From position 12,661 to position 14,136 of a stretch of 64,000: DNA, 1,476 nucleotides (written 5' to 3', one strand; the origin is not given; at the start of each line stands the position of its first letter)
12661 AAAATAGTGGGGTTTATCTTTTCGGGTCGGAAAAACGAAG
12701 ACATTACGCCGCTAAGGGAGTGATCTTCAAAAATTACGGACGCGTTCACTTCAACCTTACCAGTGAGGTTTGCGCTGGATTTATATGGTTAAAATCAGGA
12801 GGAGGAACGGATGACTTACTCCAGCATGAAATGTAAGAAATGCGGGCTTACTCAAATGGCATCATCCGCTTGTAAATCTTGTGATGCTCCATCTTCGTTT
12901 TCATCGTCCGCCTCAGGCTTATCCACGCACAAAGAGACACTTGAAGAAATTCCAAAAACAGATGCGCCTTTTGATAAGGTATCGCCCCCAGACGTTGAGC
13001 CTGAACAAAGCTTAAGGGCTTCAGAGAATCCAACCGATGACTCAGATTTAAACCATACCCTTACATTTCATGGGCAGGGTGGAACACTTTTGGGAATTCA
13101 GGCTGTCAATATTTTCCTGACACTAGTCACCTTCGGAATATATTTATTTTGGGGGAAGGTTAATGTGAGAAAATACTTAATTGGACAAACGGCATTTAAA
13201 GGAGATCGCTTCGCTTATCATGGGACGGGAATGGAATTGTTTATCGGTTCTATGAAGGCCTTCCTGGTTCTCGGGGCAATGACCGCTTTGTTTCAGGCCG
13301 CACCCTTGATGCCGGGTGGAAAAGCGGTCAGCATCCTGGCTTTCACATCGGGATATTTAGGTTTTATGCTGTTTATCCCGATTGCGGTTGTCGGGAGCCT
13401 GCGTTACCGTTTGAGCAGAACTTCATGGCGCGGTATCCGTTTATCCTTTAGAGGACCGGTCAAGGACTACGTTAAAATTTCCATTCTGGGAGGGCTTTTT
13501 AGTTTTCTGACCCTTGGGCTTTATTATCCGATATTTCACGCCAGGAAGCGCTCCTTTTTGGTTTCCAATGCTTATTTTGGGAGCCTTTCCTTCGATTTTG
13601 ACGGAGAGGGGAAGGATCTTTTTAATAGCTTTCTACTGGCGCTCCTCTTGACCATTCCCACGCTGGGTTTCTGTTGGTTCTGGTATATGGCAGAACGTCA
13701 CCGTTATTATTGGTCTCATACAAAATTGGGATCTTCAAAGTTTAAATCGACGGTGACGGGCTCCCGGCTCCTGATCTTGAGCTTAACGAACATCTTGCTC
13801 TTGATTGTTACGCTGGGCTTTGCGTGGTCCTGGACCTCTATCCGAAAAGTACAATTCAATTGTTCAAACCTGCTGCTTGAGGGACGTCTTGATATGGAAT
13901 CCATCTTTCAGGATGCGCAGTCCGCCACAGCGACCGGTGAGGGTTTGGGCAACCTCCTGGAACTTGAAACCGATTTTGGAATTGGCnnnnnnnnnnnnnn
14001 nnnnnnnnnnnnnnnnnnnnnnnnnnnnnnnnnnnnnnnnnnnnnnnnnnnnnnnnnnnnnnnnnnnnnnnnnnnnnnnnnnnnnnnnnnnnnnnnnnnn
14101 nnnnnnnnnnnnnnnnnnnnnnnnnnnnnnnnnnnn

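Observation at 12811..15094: Translationally coupled Zn-ribbon/DUF898 membrane protein and membrane M48 protease: a two-gene module of unknown function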

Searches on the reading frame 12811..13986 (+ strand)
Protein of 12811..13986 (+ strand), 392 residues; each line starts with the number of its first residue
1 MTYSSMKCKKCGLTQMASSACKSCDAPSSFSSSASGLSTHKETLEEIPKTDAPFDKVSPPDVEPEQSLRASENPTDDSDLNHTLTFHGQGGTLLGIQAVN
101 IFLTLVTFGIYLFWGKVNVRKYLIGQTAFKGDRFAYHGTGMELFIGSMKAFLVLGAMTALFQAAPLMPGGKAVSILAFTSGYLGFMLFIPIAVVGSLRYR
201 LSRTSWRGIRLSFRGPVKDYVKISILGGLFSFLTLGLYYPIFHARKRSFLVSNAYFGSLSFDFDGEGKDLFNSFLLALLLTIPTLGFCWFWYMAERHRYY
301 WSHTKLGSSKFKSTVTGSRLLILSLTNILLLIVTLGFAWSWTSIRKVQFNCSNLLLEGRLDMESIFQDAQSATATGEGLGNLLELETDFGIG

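Call 3: search_protein_families(library=pfam, proteins=[window:12811-13986:+], max_evalue=0.01)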
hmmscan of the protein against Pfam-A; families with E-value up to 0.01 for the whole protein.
window:12811-13986:+ (392 aa): 3 families
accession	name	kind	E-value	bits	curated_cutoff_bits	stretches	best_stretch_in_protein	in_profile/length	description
PF05987.18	DUF898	-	5.7e-76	256.2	28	2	82-289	2-199/336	Bacterial protein of unknown function (DUF898)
PF20403.5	DUF6693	-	0.0002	21.9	31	0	98-128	16-46/104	Family of unknown function (DUF6693)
PF14018.11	DUF4234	-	0.0065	17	25.3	0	98-115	4-21/70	Domain of unknown function (DUF4234)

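Call 4: search_protein_families(library=ncbifam, proteins=[window:12811-13986:+], max_evalue=0.01)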
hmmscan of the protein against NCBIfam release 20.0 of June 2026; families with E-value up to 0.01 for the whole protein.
window:12811-13986:+ (392 aa): 0 families

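Call 13: find_homologous_proteins(query=window:12811-13986:+, max_evalue=0.00001)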
Query window:12811-13986:+ (392 aa): 1795 proteins with E <= 0.00001 among 8000 candidates; the best 120 are listed.
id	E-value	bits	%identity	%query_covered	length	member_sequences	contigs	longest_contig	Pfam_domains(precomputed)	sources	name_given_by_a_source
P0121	7.5e-250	847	100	96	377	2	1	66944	PF05987.19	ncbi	ncbi:MAG: YjgN family protein [Nitrospiria bacterium]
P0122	1.5e-187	642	73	99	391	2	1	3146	PF05987.19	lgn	-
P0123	5.0e-178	610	73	96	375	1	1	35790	PF05987.19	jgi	-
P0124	1.3e-133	464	58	90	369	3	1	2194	PF05987.19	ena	-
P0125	6.2e-127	442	51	99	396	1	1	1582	PF20403.6,PF05987.19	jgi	-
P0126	6.5e-124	432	52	98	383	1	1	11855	PF05987.19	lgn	-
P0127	2.2e-120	420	48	99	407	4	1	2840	PF20403.6,PF05987.19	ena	-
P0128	2.9e-120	420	51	100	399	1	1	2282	PF05987.19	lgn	-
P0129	3.9e-120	420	56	85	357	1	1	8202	PF20403.6,PF05987.19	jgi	jgi:uncharacterized membrane protein YjgN (DUF898 family)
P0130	4.8e-120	419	50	100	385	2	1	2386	PF05987.19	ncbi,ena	-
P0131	4.9e-120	419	50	99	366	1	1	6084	PF14018.12,PF20403.6,PF05987.19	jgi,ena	-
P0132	2.1e-119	417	49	99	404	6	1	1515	PF05987.19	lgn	-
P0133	2.5e-119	417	50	99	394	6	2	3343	PF05987.19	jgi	jgi:uncharacterized membrane protein YjgN (DUF898 family)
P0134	3.6e-119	416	50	99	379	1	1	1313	PF05987.19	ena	-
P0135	3.9e-119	416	50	99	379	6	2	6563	PF05987.19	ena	-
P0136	5.4e-119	416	49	99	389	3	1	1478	PF20403.6,PF05987.19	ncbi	-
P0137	1.3e-118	415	50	99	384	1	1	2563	PF20403.6,PF05987.19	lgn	-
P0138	1.6e-118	414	48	99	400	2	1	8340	PF20403.6,PF05987.19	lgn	-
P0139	2.0e-118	414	49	99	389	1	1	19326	PF05987.19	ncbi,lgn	-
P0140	4.1e-118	413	49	99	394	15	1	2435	PF05987.19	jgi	-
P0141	1.4e-117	411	49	100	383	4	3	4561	PF20403.6,PF05987.19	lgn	-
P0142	1.5e-117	411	50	100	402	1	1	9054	PF05987.19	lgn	-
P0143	1.7e-117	411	49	98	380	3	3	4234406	PF05987.19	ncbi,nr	ncbi:MAG: YjgN family protein [Candidatus Manganitrophus sp.]|nr:YjgN family protein [Candidatus Man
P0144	4.6e-117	409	48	98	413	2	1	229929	PF20403.6,PF05987.19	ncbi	ncbi:MAG: YjgN family protein [Nitrospirota bacterium]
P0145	6.9e-117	409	51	99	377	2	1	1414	PF05987.19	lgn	-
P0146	1.5e-116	408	49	98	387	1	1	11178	PF20403.6,PF05987.19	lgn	-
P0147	3.0e-116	407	50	99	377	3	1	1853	PF05987.19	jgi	jgi:uncharacterized membrane protein YjgN (DUF898 family)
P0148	8.9e-116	405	49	99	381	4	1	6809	PF05987.19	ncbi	-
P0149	1.1e-115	405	48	98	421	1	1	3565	PF20403.6,PF05987.19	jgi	jgi:uncharacterized membrane protein YjgN (DUF898 family)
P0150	1.2e-115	405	47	99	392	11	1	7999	PF05987.19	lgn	-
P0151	1.9e-115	404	48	100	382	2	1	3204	PF20403.6,PF05987.19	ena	-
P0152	1.9e-115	404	50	98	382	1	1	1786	PF20403.6,PF05987.19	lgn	-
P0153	2.9e-115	404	50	100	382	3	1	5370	PF14018.12,PF20403.6,PF05987.19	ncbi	-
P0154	4.7e-115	403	49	99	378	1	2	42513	PF20403.6,PF05987.19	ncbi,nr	ncbi:MAG: DUF898 domain-containing protein [candidate division NC10 bacterium]|nr:DUF898 domain-cont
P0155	8.7e-115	402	49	99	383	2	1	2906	PF05987.19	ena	-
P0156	1.4e-114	401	48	98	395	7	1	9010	PF20403.6,PF05987.19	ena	-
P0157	1.8e-114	401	49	98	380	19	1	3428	PF14018.12,PF05987.19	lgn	-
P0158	2.6e-114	400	54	86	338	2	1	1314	PF20403.6,PF05987.19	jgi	jgi:uncharacterized membrane protein YjgN (DUF898 family)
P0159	6.3e-114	399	50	100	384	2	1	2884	PF14018.12,PF20403.6,PF05987.19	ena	-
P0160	7.3e-114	399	45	98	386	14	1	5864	PF20403.6,PF05987.19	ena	-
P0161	7.8e-114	399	49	99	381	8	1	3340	PF20403.6,PF05987.19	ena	-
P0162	1.1e-113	398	50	99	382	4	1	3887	PF14018.12,PF05987.19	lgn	-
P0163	1.5e-113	398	46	98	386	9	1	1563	PF20403.6,PF05987.19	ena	-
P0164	1.5e-113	398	47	98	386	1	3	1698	PF05987.19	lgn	-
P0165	1.6e-113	398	46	99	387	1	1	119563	PF05987.19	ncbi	-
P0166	1.8e-113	398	49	98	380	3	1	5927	PF14018.12,PF05987.19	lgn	-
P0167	1.9e-113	398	46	100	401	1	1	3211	PF20403.6,PF05987.19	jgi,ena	-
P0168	2.6e-113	397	45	98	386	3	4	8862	PF20403.6,PF05987.19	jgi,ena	-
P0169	3.2e-113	397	46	98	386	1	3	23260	PF20403.6,PF05987.19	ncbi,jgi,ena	-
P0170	3.9e-113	397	48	99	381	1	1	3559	PF20403.6,PF05987.19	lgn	-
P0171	4.2e-113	396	45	99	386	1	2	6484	PF20403.6,PF05987.19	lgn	-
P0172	5.7e-113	396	48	100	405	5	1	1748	PF20403.6,PF05987.19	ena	-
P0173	6.1e-113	396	45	98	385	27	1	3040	PF20403.6,PF05987.19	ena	-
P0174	8.2e-113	395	50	99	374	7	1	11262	PF05987.19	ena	-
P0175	9.6e-113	395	46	99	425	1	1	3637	PF20403.6,PF05987.19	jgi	jgi:uncharacterized membrane protein YjgN (DUF898 family)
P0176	1.6e-112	395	46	98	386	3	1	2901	PF20403.6,PF05987.19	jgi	jgi:uncharacterized membrane protein YjgN (DUF898 family)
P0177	1.8e-112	394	49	98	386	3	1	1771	PF05987.19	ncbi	-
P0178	1.8e-112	394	48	99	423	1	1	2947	PF05987.19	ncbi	-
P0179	2.2e-112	394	46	98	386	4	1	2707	PF20403.6,PF05987.19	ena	-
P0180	2.8e-112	394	48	98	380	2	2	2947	PF14018.12,PF05987.19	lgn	-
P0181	2.8e-112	394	47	99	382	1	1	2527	PF14018.12,PF20403.6,PF05987.19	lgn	-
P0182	2.9e-112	394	46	98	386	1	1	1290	PF20403.6,PF05987.19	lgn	-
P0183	3.2e-112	394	47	98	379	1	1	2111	PF05987.19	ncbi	-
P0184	3.3e-112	393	47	98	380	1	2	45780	PF20403.6,PF05987.19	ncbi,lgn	-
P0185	3.4e-112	393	49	99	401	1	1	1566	PF05987.19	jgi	jgi:uncharacterized membrane protein YjgN (DUF898 family)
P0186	3.9e-112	393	48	98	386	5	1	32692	PF20403.6,PF05987.19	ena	-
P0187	6.2e-112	393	49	99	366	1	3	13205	PF05987.19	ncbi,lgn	-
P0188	7.6e-112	392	49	99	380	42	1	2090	PF05987.19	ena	-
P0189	7.6e-112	392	55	80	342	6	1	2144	PF20403.6,PF05987.19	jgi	jgi:uncharacterized membrane protein YjgN (DUF898 family)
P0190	8.4e-112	392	45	98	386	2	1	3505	PF20403.6,PF05987.19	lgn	-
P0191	9.6e-112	392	48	100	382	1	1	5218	PF20403.6,PF05987.19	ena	-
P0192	1.0e-111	392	49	99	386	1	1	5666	PF14018.12,PF20403.6,PF05987.19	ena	-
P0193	1.3e-111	391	50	96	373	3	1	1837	PF20403.6,PF05987.19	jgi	jgi:uncharacterized membrane protein YjgN (DUF898 family)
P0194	1.5e-111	391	47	98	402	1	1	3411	PF05987.19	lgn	-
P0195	2.2e-111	391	45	98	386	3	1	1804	PF05987.19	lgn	-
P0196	2.8e-111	390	47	99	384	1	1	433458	PF05987.19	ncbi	ncbi:MAG: DUF898 family protein [Nitrospirota bacterium]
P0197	3.1e-111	390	46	98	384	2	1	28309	PF20403.6,PF05987.19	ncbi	-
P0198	3.6e-111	390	49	99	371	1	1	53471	PF05987.19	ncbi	ncbi:MAG: YjgN family protein [Candidatus Methylomirabilales bacterium]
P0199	4.6e-111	390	48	98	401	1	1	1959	PF20403.6,PF05987.19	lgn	-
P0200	5.8e-111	389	55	81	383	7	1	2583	PF20403.6,PF05987.19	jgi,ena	-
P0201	6.3e-111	389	47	99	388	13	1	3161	PF05987.19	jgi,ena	-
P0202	7.0e-111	389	47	99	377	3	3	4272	PF20403.6,PF05987.19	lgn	-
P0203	1.7e-110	388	45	98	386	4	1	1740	PF20403.6,PF05987.19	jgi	-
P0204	1.9e-110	388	47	98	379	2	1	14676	PF20403.6,PF05987.19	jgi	-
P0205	2.3e-110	387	45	98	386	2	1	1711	PF20403.6,PF05987.19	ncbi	-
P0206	2.4e-110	387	47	99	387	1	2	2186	PF05987.19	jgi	-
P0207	4.9e-110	386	49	95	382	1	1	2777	PF20403.6,PF05987.19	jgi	jgi:uncharacterized membrane protein YjgN (DUF898 family)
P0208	8.7e-110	386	49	99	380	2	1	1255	PF20403.6,PF05987.19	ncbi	-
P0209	8.8e-110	386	45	98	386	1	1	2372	PF20403.6,PF05987.19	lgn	-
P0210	9.2e-110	385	47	98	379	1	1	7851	PF20403.6,PF05987.19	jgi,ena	-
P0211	9.2e-110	385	46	99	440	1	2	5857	PF05987.19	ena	-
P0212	1.1e-109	385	48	99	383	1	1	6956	PF14018.12,PF20403.6,PF05987.19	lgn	-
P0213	1.2e-109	385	47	98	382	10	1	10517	PF05987.19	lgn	-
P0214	2.2e-109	384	46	98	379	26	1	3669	PF20403.6,PF05987.19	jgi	-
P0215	2.5e-109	384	48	100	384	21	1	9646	PF05987.19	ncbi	-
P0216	3.8e-109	383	48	96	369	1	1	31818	PF05987.19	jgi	jgi:uncharacterized membrane protein YjgN (DUF898 family)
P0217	4.7e-109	383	49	96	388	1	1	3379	PF05987.19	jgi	jgi:uncharacterized membrane protein YjgN (DUF898 family)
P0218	5.2e-109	383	47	99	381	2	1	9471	PF14018.12,PF05987.19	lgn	-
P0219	5.9e-109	383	44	98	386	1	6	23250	PF05987.19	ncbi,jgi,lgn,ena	jgi:uncharacterized membrane protein YjgN (DUF898 family)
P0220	7.0e-109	383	45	98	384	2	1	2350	PF20403.6,PF05987.19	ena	-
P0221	1.0e-108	382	48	100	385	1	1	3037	PF20403.6,PF05987.19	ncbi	-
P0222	1.1e-108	382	47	98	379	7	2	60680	PF05987.19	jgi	-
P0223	1.1e-108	382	49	98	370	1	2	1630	PF20403.6,PF05987.19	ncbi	-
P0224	1.2e-108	382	50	96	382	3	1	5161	PF20403.6,PF05987.19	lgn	-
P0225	1.4e-108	382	49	99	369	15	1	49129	PF20403.6,PF05987.19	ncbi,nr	ncbi:MAG: YjgN family protein [candidate division NC10 bacterium]|nr:YjgN family protein [candidate 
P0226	1.4e-108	382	47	98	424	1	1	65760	PF20403.6,PF05987.19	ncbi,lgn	ncbi:MAG: DUF898 family protein [Nitrospirota bacterium]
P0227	1.5e-108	381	51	86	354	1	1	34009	PF14018.12,PF20403.6,PF05987.19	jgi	jgi:uncharacterized membrane protein YjgN (DUF898 family)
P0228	1.5e-108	381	46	98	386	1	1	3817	PF05987.19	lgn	-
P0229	1.6e-108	381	48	96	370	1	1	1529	PF20403.6,PF05987.19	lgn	-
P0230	1.8e-108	381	47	98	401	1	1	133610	PF20403.6,PF05987.19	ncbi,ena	-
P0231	2.5e-108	381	47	100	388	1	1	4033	PF05987.19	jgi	jgi:uncharacterized membrane protein YjgN (DUF898 family)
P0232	2.7e-108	381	46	98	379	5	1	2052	PF20403.6,PF05987.19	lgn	-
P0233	3.7e-108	380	45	99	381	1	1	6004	PF20403.6,PF05987.19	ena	-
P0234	4.2e-108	380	46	98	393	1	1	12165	PF05987.19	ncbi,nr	ncbi:MAG TPA: DUF898 family protein [Candidatus Methylomirabilis sp.]|nr:DUF898 family protein [Cand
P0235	5.9e-108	379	47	98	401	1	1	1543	PF20403.6,PF05987.19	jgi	jgi:uncharacterized membrane protein YjgN (DUF898 family)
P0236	1.3e-107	378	46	100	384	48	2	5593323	PF05987.19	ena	-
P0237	1.9e-107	378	54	79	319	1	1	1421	PF20403.6,PF05987.19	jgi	jgi:uncharacterized membrane protein YjgN (DUF898 family)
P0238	2.0e-107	378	53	88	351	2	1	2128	PF20403.6,PF05987.19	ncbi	-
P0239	3.6e-107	377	46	98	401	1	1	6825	PF05987.19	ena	-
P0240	4.3e-107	377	46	99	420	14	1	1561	PF05987.19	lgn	-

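Call 32: predict_structure(alignment_id=A3)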
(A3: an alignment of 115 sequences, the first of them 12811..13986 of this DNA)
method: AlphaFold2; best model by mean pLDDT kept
length: 392 residues; sequences in the alignment: 115
mean_pLDDT: 86.3   pTM: 0.78
mean pLDDT of the five models: 86.3, 85.6, 84.8, 84.7, 84.3
residues with pLDDT >= 90: 283; 70-90: 33; 50-70: 50; < 50: 26
segments of 3 or more residues with pLDDT < 50: 33-49, 387-389
pLDDT, mean of each block of 10 residues (from residue 1): 73 81 81 47 46 52 55 59 95 96 95 94 96 94 91 92 94 95 92 91 94 96 97 97 97 96 98 98 97 98 97 98 98 96 96 95 87 64 56 38
secondary structure, 60 per line:
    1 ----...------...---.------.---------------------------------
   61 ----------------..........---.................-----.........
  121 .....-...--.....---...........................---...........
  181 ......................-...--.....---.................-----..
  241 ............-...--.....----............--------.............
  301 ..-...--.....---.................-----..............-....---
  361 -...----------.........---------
elements in order: E5-7 E14-16 H77-80 E81-86 H90-106 H112-125 E127-129 E132-136 H140-166 H170-202 E204-206 E209-213 H217-233 H239-252 E254-256 E259-263 H268-279 H288-302 E304-306 E309-313 H317-333 H339-352 E354-357 H375-383

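Call 37: fold_search(model_id=the predicted structure, library=pdb)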
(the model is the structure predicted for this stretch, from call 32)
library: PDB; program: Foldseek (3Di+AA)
matches with E <= 10: 21; with E <= 0.001: 0
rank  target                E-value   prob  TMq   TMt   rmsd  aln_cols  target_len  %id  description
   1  8jbg_B                2.8e+00  0.03  0.12  0.15  21.3       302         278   12  Neurokinin B bound to active human neurokinin 3 receptor in complex with Gq (released 2024-02-07)
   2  8wpu_B                3.0e+00  0.01  0.09  0.06  22.2       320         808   13  Human calcium-sensing receptor(CaSR) bound to cinacalcet in complex with Gq protein (released 2023-11-22)
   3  9f63                  3.5e+00  0.04  0.14  0.14  18.0       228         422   14  Crystal structure of Saccharomyces cerevisiae pH nine-sensitive protein 1 (PNS1) (released 2024-05-15)
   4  5da8_K                3.7e+00  0.01  0.06  0.06  20.9       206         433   14  Crystal structure of chaperonin GroEL from (released 2015-10-14)
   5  6hug_B                4.4e+00  0.11  0.12  0.14   9.8       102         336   18  CryoEM structure of human full-length alpha1beta3gamma2L GABA(A)R in complex with picrotoxin and megabody Mb38. (released 2019-01-02)
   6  9nz5_D                6.0e+00  0.14  0.12  0.23  10.3        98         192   15  MERSmut-CoV M protein dimer in complex with FAb B (released 2025-10-29)
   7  7udn_B                6.0e+00  0.02  0.13  0.16  22.1       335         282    8  Crystal structure of designed helical repeat protein RPB_PLP1_R6 in alternative conformation 2 (released 2023-03-22)
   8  8jcu_2                7.1e+00  0.02  0.14  0.08  19.1       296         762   12  Cryo-EM structure of mGlu2-mGlu3 heterodimer in presence of LY341495 (dimerization mode I) (released 2023-06-21)
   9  7sxq_A                7.1e+00  0.01  0.11  0.08  18.8       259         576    8  Plasmodium falciparum apicoplast DNA polymerase (exo-minus) without affinity tag (released 2022-10-19)
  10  8dn4_E                7.5e+00  0.07  0.12  0.14  10.0       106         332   16  Cryo-EM structure of human Glycine Receptor alpha-1 beta heteromer, glycine-bound state3(desensitized state) (released 2023-10-11)
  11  9v7t_F                7.9e+00  0.05  0.10  0.21  13.7       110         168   14  PSI-LHCE supercomplex from Euglena gracilis. (released 2026-04-01)
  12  3nnr                  8.4e+00  0.05  0.12  0.19  14.7       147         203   10  Crystal structure of a TetR-family transcriptional regulator (Maqu_3571) from MARINOBACTER AQUAEOLEI VT8 at 2.49 A resol (released 2010-07-28)
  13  6qv0_A                8.4e+00  0.01  0.12  0.09  27.4       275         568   13  Structure of ATP-bound outward-facing TM287/288 in complex with sybody Sb_TM35 (released 2019-05-29)
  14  2i3f_A                8.8e+00  0.07  0.11  0.19   9.0        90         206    8  Crystal Structure of a Glycolipid transfer-like protein from Galdieria sulphuraria (released 2006-08-29)
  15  5g5e                  8.8e+00  0.04  0.10  0.15   9.7       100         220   13  Crystallographic structure of the Tau class glutathione S-transferase MiGSTU from mango Mangifera indica L. (released 2017-02-01)
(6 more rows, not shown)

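Call 39: search_protein_families(library=padloc, proteins=[window:12811-13986:+], max_evalue=0.01)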
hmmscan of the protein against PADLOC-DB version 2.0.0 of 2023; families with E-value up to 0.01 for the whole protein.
window:12811-13986:+ (392 aa): 0 families

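Call 58: find_related_loci(query=A1, collection=metagenome_contigs, flank=4000)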
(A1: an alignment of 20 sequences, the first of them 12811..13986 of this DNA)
Query A1 (392 aa) in metagenome_contigs; peptide patterns used: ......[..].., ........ (x = any residue, [..] = any of these).
600 stretches matched a pattern (row limit reached: there are more); 546 encode a relative of the query (tblastn E <= 1e-3); the best 80 are kept; 80 distinct loci.
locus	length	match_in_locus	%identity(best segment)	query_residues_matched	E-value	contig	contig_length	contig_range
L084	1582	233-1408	51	1-389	4e-127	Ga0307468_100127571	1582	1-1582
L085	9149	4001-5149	48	4-392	1e-114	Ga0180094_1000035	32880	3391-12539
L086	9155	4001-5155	49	1-389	2e-113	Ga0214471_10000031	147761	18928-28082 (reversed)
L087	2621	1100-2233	49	6-392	2e-117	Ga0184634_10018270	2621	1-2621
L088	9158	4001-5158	49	5-392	4e-112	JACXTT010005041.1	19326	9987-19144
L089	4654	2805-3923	47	8-392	2e-112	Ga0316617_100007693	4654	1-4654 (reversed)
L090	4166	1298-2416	47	8-392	7e-113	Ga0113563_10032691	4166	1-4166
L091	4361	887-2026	45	6-390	8e-112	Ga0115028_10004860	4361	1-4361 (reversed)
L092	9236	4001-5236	44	6-392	6e-111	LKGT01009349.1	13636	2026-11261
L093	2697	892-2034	45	6-390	3e-115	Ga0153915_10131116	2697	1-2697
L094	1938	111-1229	48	8-392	3e-117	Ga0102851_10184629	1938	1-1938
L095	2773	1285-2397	46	1-390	8e-114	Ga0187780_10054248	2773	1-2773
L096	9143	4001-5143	45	6-390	8e-110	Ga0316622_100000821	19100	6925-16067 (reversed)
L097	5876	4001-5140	49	1-390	2e-109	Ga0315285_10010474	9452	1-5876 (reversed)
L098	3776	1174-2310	49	1-389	2e-110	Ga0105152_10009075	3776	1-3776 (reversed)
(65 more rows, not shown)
